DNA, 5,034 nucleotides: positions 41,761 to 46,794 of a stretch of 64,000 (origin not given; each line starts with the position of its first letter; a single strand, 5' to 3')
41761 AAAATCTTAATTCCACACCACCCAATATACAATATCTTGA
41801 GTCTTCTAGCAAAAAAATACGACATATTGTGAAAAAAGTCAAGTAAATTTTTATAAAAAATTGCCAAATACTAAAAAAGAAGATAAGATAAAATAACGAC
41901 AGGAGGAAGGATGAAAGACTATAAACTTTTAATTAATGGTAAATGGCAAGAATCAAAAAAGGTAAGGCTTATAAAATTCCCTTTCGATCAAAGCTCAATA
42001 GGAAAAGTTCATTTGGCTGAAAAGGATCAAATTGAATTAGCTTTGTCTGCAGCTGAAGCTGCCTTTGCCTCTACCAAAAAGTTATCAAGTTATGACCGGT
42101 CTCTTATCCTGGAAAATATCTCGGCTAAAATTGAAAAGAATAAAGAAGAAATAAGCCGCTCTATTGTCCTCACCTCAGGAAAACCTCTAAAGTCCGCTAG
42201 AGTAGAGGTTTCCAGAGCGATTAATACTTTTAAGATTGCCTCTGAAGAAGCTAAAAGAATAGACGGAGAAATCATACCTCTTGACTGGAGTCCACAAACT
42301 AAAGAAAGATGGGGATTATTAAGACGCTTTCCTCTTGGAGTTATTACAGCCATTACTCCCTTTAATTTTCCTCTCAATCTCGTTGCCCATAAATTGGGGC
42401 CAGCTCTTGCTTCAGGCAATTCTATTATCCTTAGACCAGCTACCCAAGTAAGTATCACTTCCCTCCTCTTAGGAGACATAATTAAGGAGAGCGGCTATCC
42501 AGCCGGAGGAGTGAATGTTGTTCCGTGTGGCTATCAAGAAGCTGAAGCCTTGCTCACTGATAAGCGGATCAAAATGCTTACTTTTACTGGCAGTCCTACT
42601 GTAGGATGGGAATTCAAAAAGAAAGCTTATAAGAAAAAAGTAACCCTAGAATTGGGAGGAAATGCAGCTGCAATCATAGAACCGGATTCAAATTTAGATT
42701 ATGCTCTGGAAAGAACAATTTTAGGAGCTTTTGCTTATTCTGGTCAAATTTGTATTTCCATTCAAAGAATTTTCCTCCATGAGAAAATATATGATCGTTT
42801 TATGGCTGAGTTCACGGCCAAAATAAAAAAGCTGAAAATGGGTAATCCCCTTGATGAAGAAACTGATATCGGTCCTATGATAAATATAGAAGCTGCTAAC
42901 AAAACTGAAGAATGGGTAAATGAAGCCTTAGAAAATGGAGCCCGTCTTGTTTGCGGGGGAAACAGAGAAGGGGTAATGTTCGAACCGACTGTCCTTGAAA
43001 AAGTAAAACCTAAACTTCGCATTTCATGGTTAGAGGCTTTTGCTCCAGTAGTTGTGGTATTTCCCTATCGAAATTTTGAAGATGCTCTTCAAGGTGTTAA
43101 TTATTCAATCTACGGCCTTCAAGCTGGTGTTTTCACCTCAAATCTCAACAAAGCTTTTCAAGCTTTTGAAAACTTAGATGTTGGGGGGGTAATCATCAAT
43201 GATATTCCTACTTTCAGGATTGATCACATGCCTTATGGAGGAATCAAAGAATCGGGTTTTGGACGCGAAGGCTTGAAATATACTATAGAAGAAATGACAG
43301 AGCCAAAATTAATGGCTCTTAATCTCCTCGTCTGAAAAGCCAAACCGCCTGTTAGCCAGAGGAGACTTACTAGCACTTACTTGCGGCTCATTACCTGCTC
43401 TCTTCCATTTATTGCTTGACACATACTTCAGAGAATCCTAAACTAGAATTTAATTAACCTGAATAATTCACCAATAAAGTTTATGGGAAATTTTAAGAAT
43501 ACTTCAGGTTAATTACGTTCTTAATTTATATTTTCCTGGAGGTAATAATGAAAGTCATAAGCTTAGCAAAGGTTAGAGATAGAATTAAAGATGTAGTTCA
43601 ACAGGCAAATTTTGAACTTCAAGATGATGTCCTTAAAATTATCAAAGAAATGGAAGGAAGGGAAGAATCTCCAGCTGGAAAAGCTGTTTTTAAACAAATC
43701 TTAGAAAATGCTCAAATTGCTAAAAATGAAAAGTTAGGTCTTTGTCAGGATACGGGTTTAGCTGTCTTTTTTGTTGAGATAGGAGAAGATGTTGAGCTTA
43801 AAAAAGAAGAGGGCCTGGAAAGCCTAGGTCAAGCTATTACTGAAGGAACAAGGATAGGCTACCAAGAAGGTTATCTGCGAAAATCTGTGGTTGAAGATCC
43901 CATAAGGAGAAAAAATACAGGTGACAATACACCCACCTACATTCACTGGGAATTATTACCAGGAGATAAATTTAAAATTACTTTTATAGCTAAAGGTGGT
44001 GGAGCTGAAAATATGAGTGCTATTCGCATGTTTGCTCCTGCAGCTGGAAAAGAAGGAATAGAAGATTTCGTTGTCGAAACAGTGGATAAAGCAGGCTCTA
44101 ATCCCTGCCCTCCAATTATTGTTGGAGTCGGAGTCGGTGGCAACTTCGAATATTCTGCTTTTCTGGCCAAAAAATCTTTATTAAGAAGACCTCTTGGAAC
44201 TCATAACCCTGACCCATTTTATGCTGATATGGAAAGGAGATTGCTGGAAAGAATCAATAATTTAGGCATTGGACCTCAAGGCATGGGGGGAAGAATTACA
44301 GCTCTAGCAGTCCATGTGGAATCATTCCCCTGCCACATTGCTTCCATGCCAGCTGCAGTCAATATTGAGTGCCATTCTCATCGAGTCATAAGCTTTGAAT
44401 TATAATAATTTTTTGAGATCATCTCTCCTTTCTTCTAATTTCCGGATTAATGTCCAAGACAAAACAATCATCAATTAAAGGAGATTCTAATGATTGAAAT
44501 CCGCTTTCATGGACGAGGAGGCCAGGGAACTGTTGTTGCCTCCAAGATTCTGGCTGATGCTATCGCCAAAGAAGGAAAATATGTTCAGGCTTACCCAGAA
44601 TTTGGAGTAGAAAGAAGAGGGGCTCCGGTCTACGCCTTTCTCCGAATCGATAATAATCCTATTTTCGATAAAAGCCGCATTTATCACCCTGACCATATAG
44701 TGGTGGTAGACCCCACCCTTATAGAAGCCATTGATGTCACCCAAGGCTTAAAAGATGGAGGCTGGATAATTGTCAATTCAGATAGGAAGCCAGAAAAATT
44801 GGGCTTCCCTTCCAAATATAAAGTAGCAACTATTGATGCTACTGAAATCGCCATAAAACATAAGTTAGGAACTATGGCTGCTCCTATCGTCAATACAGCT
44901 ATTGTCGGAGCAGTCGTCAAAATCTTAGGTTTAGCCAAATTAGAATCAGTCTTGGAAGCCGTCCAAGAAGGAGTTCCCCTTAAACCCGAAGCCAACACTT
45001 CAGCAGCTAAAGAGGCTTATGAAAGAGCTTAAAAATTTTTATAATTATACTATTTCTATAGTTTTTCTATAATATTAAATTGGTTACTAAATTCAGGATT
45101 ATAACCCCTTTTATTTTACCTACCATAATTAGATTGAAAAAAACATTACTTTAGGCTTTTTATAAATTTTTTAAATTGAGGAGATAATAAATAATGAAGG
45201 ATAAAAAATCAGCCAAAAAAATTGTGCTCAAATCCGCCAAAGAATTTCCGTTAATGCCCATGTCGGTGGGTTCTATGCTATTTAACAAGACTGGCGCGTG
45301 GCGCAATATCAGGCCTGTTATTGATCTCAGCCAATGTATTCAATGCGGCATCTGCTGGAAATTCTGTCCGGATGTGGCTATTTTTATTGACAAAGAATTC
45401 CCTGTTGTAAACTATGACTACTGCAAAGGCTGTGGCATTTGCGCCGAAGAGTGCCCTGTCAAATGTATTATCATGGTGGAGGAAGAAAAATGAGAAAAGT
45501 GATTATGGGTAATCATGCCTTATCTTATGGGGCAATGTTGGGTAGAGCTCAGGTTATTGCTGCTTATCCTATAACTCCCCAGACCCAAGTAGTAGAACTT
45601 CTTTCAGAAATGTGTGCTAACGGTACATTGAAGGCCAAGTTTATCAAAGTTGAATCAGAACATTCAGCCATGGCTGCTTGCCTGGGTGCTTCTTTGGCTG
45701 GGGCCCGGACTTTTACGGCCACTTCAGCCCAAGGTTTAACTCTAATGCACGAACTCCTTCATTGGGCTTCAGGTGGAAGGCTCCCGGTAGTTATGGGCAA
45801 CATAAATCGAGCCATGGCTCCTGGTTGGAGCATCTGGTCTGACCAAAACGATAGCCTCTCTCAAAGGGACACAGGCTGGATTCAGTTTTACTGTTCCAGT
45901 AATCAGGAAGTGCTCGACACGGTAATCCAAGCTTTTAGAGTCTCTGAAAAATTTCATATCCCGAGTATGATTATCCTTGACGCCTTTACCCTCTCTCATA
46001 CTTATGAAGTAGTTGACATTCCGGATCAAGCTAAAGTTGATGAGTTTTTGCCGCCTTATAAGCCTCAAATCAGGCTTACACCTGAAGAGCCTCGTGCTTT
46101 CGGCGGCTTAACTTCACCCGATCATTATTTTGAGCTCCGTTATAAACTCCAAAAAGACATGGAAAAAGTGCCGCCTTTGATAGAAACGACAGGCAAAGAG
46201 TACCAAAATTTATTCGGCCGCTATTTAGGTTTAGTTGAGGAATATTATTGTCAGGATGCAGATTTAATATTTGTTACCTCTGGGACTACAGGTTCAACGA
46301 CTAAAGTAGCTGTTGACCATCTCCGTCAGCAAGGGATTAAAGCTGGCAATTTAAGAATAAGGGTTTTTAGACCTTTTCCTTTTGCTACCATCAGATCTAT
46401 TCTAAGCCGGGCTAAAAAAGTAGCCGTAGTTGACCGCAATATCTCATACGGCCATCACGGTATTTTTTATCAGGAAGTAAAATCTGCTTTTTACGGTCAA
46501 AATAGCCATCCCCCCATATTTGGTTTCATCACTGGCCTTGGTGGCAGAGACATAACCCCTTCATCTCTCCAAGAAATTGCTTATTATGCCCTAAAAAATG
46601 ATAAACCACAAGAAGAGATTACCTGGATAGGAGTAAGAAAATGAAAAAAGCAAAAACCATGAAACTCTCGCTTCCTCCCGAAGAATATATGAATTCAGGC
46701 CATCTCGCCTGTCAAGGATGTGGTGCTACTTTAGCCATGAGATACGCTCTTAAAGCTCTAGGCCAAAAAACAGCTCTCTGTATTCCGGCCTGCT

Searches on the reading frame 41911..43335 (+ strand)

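Call 74: search_protein_families(library=pfam, proteins=[window:41911-43335:+], max_evalue=0.00001)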
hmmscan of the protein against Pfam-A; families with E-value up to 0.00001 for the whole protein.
window:41911-43335:+ (474 aa): 1 family
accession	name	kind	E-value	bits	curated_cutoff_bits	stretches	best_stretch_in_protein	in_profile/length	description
PF00171.27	Aldedh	-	7.3e-145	483.5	23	1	21-466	11-459/461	Aldehyde dehydrogenase family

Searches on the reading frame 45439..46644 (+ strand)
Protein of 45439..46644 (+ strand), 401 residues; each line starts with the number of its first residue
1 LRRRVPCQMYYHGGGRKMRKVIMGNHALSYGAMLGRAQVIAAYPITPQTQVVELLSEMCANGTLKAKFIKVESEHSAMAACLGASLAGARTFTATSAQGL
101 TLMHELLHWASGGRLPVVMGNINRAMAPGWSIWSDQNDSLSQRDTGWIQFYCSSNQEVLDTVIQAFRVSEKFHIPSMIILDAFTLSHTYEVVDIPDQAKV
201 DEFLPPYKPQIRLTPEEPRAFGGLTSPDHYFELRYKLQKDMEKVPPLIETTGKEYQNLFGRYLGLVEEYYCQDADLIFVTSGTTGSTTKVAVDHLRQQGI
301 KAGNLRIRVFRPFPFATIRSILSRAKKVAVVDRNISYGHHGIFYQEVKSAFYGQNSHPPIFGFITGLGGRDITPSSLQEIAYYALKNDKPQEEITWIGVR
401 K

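Call 74: search_protein_families(library=pfam, proteins=[window:45439-46644:+], max_evalue=0.00001)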
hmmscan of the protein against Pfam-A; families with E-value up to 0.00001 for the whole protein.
window:45439-46644:+ (401 aa): 2 families
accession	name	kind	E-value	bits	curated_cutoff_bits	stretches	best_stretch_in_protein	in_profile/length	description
PF01855.24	POR_N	-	3e-74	250.1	27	1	31-249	2-227/231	Pyruvate flavodoxin/ferredoxin oxidoreductase, thiamine diP-bdg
PF17147.9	PFOR_II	-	7.6e-30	103.7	27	1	274-375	1-100/102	Pyruvate:ferredoxin oxidoreductase core domain II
